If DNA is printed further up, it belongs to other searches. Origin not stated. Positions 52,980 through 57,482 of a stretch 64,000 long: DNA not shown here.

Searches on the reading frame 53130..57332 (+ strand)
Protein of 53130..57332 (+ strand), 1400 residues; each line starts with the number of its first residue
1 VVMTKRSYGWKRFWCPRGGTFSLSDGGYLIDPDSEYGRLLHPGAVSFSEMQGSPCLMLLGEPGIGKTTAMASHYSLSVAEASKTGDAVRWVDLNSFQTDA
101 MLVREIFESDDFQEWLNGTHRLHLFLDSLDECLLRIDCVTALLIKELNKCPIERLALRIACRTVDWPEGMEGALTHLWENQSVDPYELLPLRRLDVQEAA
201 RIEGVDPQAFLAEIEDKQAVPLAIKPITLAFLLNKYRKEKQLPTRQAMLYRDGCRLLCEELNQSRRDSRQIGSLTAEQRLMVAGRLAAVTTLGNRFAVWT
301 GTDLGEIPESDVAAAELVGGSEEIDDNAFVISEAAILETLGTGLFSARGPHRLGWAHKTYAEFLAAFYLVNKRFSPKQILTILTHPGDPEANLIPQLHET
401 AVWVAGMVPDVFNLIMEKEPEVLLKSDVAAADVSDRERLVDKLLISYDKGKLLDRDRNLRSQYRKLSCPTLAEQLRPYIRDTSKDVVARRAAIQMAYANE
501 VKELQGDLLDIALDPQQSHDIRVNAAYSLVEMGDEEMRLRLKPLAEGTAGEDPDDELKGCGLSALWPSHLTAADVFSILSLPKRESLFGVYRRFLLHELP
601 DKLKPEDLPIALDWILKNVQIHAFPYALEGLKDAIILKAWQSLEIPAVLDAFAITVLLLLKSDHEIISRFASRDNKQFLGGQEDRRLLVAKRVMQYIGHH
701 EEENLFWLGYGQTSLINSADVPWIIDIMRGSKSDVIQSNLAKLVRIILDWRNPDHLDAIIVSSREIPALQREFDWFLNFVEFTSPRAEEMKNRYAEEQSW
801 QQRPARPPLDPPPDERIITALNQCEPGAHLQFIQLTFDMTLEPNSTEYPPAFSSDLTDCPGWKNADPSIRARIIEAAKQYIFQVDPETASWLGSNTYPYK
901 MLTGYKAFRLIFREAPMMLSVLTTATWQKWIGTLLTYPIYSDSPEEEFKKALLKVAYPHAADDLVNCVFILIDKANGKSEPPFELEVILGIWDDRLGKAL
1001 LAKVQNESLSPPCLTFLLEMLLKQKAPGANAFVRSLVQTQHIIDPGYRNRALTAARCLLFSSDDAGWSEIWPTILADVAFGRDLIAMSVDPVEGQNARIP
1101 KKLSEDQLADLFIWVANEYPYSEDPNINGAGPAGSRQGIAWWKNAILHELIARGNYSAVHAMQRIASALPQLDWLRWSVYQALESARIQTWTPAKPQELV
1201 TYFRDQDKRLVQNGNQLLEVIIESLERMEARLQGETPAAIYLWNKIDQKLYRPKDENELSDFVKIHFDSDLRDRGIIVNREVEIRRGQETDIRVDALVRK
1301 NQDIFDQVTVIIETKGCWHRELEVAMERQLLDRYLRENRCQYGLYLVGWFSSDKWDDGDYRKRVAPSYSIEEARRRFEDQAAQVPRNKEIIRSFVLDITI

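Call 3: search_protein_families(library=pfam, proteins=[window:53130-57332:+])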
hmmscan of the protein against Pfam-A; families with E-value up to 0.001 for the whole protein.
window:53130-57332:+ (1400 aa): 0 families

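Call 4: search_protein_families(library=padloc, proteins=[window:53130-57332:+])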
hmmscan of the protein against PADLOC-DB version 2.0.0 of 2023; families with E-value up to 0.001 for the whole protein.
window:53130-57332:+ (1400 aa): 0 families

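Call 15: search_protein_families(library=pfam, proteins=[window:53130-57332:+], max_evalue=10)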
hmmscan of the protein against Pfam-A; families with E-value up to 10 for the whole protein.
window:53130-57332:+ (1400 aa): 7 families
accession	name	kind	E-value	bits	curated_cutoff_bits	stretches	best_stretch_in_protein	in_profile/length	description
PF25199.1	nSTAND_NTPase5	-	0.01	16.1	34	1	47-168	35-139/145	Novel STAND NTPase 5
PF05729.18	NACHT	-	0.016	15.5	26.7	1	57-176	4-142/167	NACHT domain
PF08359.16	TetR_C_4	-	0.03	14.9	21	1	1246-1331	12-99/133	YsiA-like protein, C-terminal region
PF13191.12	AAA_16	-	0.095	13.6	32.6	1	52-72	22-43/167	AAA ATPase domain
PF13401.12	AAA_22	-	0.16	12.7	27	1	52-108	4-56/130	AAA domain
PF20720.3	nSTAND3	-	0.17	12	27.2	1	54-80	18-43/155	Novel STAND NTPase 3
PF24883.2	NPHP3_N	-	0.33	11.6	24.8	0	51-72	20-41/164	Nephrocystin 3, N-terminal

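Call 16: search_protein_families(library=ncbifam, proteins=[window:53130-57332:+], max_evalue=0.01)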
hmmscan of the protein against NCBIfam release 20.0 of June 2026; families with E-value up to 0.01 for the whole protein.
window:53130-57332:+ (1400 aa): 2 families
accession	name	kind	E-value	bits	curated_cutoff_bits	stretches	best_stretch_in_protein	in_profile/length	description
NF058535.1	antiphage_EruA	equivalog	6.1e-70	236.7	1000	2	48-802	19-739/1318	NACHT domain-containing antiphage protein EruA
NF058534.1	antiphage_HyoA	equivalog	1.2e-50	172.2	1200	3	182-585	200-591/1430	NACHT domain-containing antiphage protein HyoA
